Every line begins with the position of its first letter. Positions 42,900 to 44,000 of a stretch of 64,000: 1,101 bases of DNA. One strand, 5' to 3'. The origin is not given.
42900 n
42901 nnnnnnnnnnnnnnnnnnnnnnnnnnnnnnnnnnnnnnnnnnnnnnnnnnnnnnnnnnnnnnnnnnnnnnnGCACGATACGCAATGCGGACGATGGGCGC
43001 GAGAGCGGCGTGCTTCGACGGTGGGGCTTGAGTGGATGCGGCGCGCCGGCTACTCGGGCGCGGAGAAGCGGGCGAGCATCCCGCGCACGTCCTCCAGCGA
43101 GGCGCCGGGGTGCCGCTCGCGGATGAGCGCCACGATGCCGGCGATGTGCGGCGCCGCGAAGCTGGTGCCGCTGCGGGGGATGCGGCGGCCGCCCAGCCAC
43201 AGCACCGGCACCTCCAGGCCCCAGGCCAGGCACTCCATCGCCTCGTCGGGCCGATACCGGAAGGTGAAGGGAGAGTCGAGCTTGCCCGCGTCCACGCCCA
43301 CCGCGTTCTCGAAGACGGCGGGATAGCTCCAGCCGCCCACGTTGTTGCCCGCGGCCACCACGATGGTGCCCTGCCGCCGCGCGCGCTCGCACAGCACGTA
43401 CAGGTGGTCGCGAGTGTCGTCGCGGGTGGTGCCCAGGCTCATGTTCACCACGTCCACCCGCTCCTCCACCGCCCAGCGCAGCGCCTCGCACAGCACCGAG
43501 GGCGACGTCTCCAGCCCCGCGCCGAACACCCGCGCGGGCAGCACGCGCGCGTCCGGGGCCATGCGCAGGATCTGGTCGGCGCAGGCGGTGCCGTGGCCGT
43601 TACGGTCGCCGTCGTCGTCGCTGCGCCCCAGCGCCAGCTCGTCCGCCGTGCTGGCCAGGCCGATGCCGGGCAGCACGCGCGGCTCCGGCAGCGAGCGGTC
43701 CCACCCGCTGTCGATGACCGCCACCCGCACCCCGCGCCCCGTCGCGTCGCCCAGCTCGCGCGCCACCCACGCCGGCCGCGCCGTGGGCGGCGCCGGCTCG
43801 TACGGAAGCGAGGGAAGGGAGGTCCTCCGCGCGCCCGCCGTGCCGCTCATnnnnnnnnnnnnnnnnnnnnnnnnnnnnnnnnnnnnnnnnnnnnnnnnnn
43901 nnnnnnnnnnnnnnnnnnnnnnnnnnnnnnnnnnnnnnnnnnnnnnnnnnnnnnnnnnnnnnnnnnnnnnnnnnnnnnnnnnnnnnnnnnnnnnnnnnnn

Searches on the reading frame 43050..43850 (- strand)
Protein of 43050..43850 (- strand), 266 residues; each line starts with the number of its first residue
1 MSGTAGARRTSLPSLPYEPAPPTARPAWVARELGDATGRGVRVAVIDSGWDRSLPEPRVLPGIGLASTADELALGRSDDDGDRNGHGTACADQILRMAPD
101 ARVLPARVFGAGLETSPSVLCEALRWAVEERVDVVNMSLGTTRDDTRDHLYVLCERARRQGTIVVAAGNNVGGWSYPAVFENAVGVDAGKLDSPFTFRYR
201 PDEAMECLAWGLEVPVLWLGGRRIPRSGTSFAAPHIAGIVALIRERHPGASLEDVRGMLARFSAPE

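Call 12: search_protein_families(library=pfam, proteins=[window:43053-43850:-], max_evalue=0.01)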
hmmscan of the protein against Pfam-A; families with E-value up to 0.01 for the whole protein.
seq(266 aa): 1 family
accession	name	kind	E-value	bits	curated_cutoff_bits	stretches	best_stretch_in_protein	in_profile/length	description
PF00082.27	Peptidase_S8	-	1.4e-24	87.4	21.8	1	38-259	1-269/288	Subtilase family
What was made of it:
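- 43050..43850 (-): Neighbour, not part of the channel: small S8 (subtilisin-like, QhpE-like) peptidase with no signal peptide evident from the sequence. It is the last gene of the lanthipeptide cluster. PF00082, E 1.4e-24 (call 12).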

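Call 35: find_homologous_proteins(query=window:43053-43850:-)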
Query seq(266 aa) (266 aa): 2410 proteins with E <= 0.001 among 5348 candidates; the best 120 are listed.
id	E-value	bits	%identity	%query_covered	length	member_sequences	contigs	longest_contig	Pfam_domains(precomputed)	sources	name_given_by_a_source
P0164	3.3e-174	595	100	100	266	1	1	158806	PF00082.28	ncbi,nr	ncbi:MAG: serine protease [Gemmatimonadetes bacterium]|nr:serine protease [Gemmatimonadota bacterium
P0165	2.1e-120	419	74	92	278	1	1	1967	PF00082.28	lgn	-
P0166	1.6e-117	410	74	90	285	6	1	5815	PF00082.28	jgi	-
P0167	2.6e-117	409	71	97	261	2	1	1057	PF00082.28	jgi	jgi:subtilisin family serine protease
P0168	2.7e-112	392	67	97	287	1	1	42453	PF00082.28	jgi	jgi:subtilisin family serine protease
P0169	1.3e-111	390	68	95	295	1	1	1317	PF00082.28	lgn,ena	-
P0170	1.5e-111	390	69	93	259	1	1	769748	PF00082.28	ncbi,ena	-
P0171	1.1e-109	384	69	93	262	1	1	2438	PF00082.28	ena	-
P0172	1.1e-108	381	68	89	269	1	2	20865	PF00082.28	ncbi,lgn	-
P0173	2.6e-108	379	66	97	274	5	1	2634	PF00082.28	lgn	-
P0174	1.7e-107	377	68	93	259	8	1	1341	PF00082.28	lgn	-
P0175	4.6e-107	375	68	92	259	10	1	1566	PF00082.28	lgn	-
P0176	7.6e-106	371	69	93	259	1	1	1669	PF00082.28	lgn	-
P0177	4.0e-104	366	68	89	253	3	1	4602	PF00082.28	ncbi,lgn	ncbi:MAG: S8 family serine peptidase [Longimicrobiaceae bacterium]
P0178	8.8e-103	361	65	92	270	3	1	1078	PF00082.28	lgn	-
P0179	5.8e-102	359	67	90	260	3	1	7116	PF00082.28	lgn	-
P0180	5.8e-102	359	66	89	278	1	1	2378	PF00082.28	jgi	-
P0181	2.0e-101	357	63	94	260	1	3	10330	PF00082.28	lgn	-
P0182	3.0e-101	356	66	89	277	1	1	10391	PF00082.28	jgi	jgi:subtilisin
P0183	6.5e-101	355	64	89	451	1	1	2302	PF00082.28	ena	-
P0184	1.0e-100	354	65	91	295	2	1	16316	PF00082.28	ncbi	-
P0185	3.1e-100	353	65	89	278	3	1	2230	PF00082.28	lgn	-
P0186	3.7e-100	353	65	90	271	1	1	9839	PF00082.28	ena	-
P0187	3.8e-100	353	66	89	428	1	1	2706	PF00082.28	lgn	-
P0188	4.7e-100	352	66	89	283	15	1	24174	PF00082.28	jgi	jgi:subtilisin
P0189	5.0e-100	352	64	89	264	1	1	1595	PF00082.28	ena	-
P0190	1.2e-99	351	64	89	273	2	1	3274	PF00082.28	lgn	-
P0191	1.2e-99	351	65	89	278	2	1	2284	PF00082.28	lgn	-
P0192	1.6e-99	351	65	91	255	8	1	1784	PF00082.28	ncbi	ncbi:MAG TPA: S8 family serine peptidase [Longimicrobium sp.]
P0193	1.9e-99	350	64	92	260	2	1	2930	PF00082.28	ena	-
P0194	2.4e-99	350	66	89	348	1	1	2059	PF00082.28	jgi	jgi:subtilisin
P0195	2.5e-99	350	65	90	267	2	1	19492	PF00082.28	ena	-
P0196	2.9e-99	350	65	89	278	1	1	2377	PF00082.28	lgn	-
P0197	3.6e-99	349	62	90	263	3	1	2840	PF00082.28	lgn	-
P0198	3.8e-99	349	65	89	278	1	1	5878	PF00082.28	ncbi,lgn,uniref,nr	ncbi:S8 family peptidase [Longimicrobium sp.]|uniref:S8 family peptidase n=1 Tax=Longimicrobium sp. 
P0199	4.2e-99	349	64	89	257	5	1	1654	PF00082.28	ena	-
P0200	7.4e-99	348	64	89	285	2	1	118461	PF00082.28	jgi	jgi:subtilisin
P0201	8.3e-99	348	63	89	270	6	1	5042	PF00082.28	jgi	jgi:subtilisin family serine protease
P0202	8.9e-99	348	65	89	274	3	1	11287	PF00082.28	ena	-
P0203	1.1e-98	348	63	89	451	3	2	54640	PF00082.28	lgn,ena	-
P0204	1.2e-98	348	63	89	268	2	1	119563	PF00082.28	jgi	jgi:subtilisin family serine protease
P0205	2.4e-98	347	63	90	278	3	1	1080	PF00082.28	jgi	jgi:subtilisin family serine protease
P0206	2.8e-98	346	64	89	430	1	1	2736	PF00082.28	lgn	-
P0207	3.1e-98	346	64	89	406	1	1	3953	PF00082.28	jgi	jgi:subtilisin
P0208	3.6e-98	346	65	89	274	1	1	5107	PF00082.28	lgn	-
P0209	4.0e-98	346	63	92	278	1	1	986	PF00082.28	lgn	-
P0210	4.5e-98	346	65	89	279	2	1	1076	PF00082.28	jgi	jgi:subtilisin family serine protease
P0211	5.1e-98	346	63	92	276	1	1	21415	PF00082.28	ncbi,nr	ncbi:MAG TPA: S8 family serine peptidase [Longimicrobium sp.]|nr:S8 family serine peptidase [Longimi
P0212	5.6e-98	345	61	95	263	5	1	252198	PF00082.28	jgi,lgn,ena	-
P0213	5.6e-98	345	65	90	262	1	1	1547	PF00082.28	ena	-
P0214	6.2e-98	345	65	89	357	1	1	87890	PF00082.28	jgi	jgi:subtilisin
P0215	8.7e-98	345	61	94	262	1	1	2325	PF00082.28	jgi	jgi:subtilisin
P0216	9.3e-98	345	65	89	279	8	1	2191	PF00082.28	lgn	-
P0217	1.1e-97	345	65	89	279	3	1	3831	PF00082.28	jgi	jgi:subtilisin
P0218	1.4e-97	344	62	91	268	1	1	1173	PF00082.28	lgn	-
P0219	1.6e-97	344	64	92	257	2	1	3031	PF00082.28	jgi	jgi:subtilisin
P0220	2.1e-97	344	64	90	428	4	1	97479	PF00082.28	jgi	jgi:subtilisin family serine protease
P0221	2.6e-97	343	63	89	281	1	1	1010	PF00082.28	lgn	-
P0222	2.7e-97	343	61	93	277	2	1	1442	PF00082.28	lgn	-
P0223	3.3e-97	343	63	91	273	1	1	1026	PF00082.28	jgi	jgi:subtilisin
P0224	3.4e-97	343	63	91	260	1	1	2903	PF00082.28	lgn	-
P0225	3.5e-97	343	64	90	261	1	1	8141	PF00082.28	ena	-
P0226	3.5e-97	343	64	89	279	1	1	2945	PF00082.28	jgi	jgi:subtilisin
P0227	4.4e-97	343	65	89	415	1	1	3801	PF00082.28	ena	-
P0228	5.7e-97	342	64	90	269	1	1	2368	PF00082.28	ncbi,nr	ncbi:MAG TPA: S8 family serine peptidase, partial [Longimicrobium sp.]|nr:S8 family serine peptidase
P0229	9.7e-97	341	63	90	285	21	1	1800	PF00082.28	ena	-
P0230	1.1e-96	341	65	89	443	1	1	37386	PF00082.28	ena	-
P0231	2.0e-96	340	64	91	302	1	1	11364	PF00082.28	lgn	-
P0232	4.8e-96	339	63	92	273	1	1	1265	PF00082.28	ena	-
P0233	5.5e-96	339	63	89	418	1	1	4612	PF00082.28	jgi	jgi:subtilisin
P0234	7.0e-96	339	62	89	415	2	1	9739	PF00082.28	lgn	-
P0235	7.3e-96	339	63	92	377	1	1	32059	PF00082.28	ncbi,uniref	ncbi:S8 family peptidase [Longimicrobium sp.]|uniref:S8 family peptidase n=1 Tax=Longimicrobium sp. 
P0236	9.1e-96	338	64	89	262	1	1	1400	PF00082.28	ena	-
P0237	1.1e-95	338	62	92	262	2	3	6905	PF00082.28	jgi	jgi:subtilisin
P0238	1.2e-95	338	62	90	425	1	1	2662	PF00082.28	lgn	-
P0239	1.3e-95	338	61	92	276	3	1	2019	PF00082.28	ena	-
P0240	1.3e-95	338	64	91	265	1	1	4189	PF00082.28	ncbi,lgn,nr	ncbi:MAG TPA: S8 family serine peptidase [Longimicrobium sp.]|nr:S8 family serine peptidase [Longimi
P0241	2.0e-95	337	63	89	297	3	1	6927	PF00082.28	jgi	jgi:subtilisin family serine protease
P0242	2.0e-95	337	61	94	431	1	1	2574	PF00082.28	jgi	jgi:subtilisin family serine protease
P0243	2.3e-95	337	62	91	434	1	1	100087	PF00082.28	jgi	jgi:subtilisin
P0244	3.3e-95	336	63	90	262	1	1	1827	PF00082.28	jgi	jgi:subtilisin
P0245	3.4e-95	336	61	89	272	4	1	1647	PF00082.28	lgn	-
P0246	5.0e-95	336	63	91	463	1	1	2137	PF00082.28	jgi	jgi:subtilisin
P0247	6.7e-95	335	65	87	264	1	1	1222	PF00082.28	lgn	-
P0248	7.2e-95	335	60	94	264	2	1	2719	PF00082.28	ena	-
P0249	7.5e-95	335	61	94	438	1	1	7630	PF00082.28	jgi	jgi:subtilisin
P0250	1.1e-94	335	62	90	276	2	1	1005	PF00082.28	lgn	-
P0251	1.3e-94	334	66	89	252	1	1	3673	PF00082.28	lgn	-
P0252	2.2e-94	334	63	90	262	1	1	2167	PF00082.28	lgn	-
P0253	2.7e-94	333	60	93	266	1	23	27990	PF00082.28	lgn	-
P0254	3.5e-94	333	61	90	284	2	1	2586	PF00082.28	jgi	jgi:subtilisin family serine protease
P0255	3.8e-94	333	62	92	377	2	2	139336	PF00082.28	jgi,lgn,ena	jgi:subtilisin family serine protease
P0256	4.1e-94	333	61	92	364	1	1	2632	PF00082.28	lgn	-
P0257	4.5e-94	333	62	91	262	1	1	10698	PF00082.28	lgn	-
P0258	4.8e-94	333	61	91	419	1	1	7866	PF00082.28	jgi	jgi:subtilisin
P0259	5.2e-94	332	63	91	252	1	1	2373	PF00082.28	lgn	-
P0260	5.4e-94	332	61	94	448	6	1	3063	PF00082.28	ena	-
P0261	8.6e-94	332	61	92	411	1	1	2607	PF00082.28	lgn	-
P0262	8.9e-94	332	64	85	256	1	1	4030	PF00082.28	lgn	-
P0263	1.0e-93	331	61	94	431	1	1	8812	PF00082.28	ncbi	-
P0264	1.0e-93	331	61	94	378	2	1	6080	PF00082.28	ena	-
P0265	1.2e-93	331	61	91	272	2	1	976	PF00082.28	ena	-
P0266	1.4e-93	331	62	91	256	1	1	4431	PF00082.28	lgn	-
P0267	1.4e-93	331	59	89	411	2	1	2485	PF00082.28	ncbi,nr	ncbi:MAG: S8 family serine peptidase [Gemmatimonadetes bacterium]|nr:S8 family serine peptidase [Gem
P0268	1.6e-93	331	59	95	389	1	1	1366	PF00082.28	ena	-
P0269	1.9e-93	331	61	91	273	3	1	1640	PF00082.28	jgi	jgi:subtilisin family serine protease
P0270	2.6e-93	330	61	90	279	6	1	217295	PF00082.28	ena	-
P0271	2.9e-93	330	60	91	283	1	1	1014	PF00082.28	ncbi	-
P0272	4.0e-93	330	59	94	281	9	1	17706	PF00082.28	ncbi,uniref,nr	ncbi:S8 family peptidase [Longimicrobium sp.]|uniref:S8 family peptidase n=1 Tax=Longimicrobium sp. 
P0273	4.1e-93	330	61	93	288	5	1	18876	PF00082.28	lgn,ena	-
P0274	4.3e-93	329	63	90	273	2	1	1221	PF00082.28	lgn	-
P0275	4.3e-93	329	61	91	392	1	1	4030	PF00082.28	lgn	-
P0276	4.6e-93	329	61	91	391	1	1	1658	PF00082.28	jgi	jgi:subtilisin family serine protease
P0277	5.9e-93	329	59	95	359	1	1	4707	PF00082.28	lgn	-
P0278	7.3e-93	329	60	94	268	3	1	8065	PF00082.28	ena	-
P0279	7.7e-93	329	61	91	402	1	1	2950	PF00082.28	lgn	-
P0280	9.0e-93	328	60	93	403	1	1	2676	PF00082.28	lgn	-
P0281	9.2e-93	328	60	94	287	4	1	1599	PF00082.28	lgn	-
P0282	1.1e-92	328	60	94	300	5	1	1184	PF00082.28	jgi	-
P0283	1.4e-92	328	61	89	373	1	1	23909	PF00082.28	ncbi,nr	ncbi:MAG TPA: S8 family serine peptidase [Longimicrobium sp.]|nr:S8 family serine peptidase [Longimi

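Call 36: find_encoding_contigs(protein=P0166, flank=10000, max_places=1)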
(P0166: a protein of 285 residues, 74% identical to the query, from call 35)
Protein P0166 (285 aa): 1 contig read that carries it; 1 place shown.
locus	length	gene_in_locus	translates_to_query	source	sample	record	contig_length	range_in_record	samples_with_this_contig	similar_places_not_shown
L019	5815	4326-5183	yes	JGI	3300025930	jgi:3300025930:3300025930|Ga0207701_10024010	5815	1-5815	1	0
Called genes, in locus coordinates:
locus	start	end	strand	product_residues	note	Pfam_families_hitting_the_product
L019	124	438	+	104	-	-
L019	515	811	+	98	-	-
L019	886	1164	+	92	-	-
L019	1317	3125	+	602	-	PF00664:ABC_membrane, PF02463:SMC_N (faint), PF00005:ABC_tran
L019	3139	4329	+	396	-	PF25919:BSH_CusB (faint), PF25973:BSH_CzcB (weak), PF25984:BSH_YknX (faint), PF26002:Beta-barrel_AprE (weak)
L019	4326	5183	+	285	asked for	PF00082:Peptidase_S8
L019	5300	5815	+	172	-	?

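Call 37: find_encoding_contigs(protein=P0168, flank=10000, max_places=1)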
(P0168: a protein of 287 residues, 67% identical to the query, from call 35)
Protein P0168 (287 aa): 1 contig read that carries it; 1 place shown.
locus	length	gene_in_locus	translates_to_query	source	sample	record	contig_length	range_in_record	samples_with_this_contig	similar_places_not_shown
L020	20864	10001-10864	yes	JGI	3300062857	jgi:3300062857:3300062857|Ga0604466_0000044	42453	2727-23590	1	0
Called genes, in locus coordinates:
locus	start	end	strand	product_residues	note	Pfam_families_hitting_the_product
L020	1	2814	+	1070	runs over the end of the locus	PF04738:Lant_dehydr_N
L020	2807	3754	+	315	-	PF14028:Lant_dehydr_C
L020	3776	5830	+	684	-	PF05147:LANC_like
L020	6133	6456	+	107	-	-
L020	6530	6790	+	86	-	-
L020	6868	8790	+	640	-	PF00664:ABC_membrane, PF00005:ABC_tran, PF09818:ABC_ATPase (faint)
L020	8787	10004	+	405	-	PF25973:BSH_CzcB (weak), PF26002:Beta-barrel_AprE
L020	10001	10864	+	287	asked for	PF00082:Peptidase_S8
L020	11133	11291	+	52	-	-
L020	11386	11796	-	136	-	PF09685:MamF_MmsF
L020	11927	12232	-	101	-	PF02583:Trns_repr_metal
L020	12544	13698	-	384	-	-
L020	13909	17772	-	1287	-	PF07693:KAP_NTPase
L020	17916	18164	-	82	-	-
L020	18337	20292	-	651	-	PF19291:TREH_N, PF00723:Glyco_hydro_15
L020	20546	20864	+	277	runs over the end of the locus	PF09296:NUDIX-like, PF09297:Zn_ribbon_NUD, PF00293:NUDIX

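Call 38: find_encoding_contigs(protein=P0170, flank=10000, max_places=1)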
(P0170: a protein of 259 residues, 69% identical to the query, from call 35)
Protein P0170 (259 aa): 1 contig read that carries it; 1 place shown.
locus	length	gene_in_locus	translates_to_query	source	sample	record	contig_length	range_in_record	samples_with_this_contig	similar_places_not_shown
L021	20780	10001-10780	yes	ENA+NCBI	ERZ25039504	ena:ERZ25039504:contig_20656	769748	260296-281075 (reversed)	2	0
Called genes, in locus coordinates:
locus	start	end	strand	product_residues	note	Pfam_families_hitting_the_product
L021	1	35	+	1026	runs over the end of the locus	PF04738:Lant_dehydr_N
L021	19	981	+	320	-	PF14028:Lant_dehydr_C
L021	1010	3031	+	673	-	PF05147:LANC_like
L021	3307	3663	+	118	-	-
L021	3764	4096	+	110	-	-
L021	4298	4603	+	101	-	-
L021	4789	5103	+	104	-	-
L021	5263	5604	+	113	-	-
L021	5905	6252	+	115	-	-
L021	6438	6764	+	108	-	-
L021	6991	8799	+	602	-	PF00664:ABC_membrane, PF00005:ABC_tran, PF13304:AAA_21 (faint), PF13401:AAA_22 (faint)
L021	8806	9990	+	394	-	PF25973:BSH_CzcB (weak), PF26002:Beta-barrel_AprE (weak)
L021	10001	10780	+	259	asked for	PF00082:Peptidase_S8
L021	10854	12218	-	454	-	PF00698:Acyl_transf_1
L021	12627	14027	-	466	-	PF05977:MFS_3, PF07690:MFS_1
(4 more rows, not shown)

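Call 39: find_encoding_contigs(protein=P0172, flank=10000, max_places=1)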
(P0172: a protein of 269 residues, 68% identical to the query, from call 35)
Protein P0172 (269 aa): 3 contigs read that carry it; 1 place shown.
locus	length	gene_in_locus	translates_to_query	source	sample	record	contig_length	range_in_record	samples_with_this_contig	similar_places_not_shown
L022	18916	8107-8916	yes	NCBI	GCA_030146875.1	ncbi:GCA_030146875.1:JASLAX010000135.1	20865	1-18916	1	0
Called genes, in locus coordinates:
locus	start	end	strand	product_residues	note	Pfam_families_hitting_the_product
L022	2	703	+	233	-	?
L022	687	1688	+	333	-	PF14028:Lant_dehydr_C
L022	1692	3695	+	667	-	PF05147:LANC_like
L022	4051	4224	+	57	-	-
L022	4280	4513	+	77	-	-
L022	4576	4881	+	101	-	-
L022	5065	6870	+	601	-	PF00664:ABC_membrane, PF00005:ABC_tran, PF02463:SMC_N (faint), PF13304:AAA_21 (faint)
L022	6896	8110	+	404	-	PF25919:BSH_CusB (faint), PF25917:BSH_RND (faint), PF25973:BSH_CzcB (weak), PF25984:BSH_YknX (weak), PF26002:Beta-barrel_AprE (weak)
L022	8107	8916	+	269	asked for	PF00082:Peptidase_S8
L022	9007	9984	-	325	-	-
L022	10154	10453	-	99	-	PF02583:Trns_repr_metal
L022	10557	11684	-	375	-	-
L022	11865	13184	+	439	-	PF12867:DinB_2, PF03781:FGE-sulfatase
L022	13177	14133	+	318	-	PF10017:Methyltransf_33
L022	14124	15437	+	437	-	PF04107:GCS2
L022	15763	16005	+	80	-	PF26604:CBU_0592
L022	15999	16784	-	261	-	PF27171:YxeC, PF12836:HHH_3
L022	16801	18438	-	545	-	PF17862:AAA_lid_3 (faint), PF00004:AAA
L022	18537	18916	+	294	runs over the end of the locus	-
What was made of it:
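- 43050..43850 (-): Terminal position conserved in L020-L022 (calls 37-39).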

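Call 51: search_protein_families(library=ncbifam, proteins=[window:43050-43850:-], max_evalue=0.01)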
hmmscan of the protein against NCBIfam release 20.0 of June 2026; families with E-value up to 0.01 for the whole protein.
window:43050-43850:- (266 aa): 5 families
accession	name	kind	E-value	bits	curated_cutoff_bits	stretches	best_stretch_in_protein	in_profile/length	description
NF049966.1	QH_SP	equivalog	5.3e-39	133.8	165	1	42-260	1-208/219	subtilisin-like serine protease QhpE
TIGR03921.1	T7SS_mycosin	equivalog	1.2e-27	97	278.75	1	36-258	10-258/353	type VII secretion-associated serine protease mycosin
TIGR03895.1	protease_PatA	subfamily_domain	1.7e-09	37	421.05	1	97-243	20-176/606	PatA/PatG family cyanobactin maturation protease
NF040553.1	SGO_0316_fam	subfamily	3.9e-08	31.4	1400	1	93-194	380-487/1486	SGO_0316/SGO_0317 family LPXTG-anchored serine peptidase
NF051851.1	AtpSerPepEprS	equivalog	0.0013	16.8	1700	0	220-249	294-323/988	autotransporter serine peptidase EprS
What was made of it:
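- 43050..43850 (-): NCBIfam QhpE, E 5e-39, below cut-off (call 51).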

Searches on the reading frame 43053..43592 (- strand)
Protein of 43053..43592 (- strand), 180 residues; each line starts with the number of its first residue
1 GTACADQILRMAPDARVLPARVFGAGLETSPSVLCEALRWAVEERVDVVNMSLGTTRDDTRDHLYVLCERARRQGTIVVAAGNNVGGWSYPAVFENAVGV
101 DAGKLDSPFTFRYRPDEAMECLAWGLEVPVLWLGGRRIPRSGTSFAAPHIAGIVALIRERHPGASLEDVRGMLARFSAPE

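Call 54: find_homologous_proteins(query=window:43053-43592:-, max_evalue=1e-40)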
Query seq(180 aa) (180 aa): 101 proteins with E <= 1e-40 among 707 candidates.
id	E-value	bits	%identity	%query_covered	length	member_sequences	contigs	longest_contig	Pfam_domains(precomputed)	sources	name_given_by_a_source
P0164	4.7e-116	403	100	100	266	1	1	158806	PF00082.28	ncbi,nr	ncbi:MAG: serine protease [Gemmatimonadetes bacterium]|nr:serine protease [Gemmatimonadota bacterium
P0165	2.1e-85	303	73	100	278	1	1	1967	PF00082.28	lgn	-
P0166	9.8e-83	294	72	98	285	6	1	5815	PF00082.28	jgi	-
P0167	1.0e-80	287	71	98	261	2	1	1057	PF00082.28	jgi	jgi:subtilisin family serine protease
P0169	7.5e-79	281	69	99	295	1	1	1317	PF00082.28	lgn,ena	-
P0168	1.1e-78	281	69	98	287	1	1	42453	PF00082.28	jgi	jgi:subtilisin family serine protease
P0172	2.4e-78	280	70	99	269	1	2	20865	PF00082.28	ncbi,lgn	-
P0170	2.7e-77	276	67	100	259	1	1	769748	PF00082.28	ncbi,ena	-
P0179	1.2e-75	271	68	98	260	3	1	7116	PF00082.28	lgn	-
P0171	1.7e-75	270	67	100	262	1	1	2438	PF00082.28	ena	-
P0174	6.3e-75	269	67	100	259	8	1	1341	PF00082.28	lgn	-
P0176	5.7e-74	265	67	100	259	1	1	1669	PF00082.28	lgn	-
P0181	8.2e-74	265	65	98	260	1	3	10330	PF00082.28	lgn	-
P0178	2.4e-73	263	66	100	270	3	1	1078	PF00082.28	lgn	-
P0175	4.7e-73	262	65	99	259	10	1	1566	PF00082.28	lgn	-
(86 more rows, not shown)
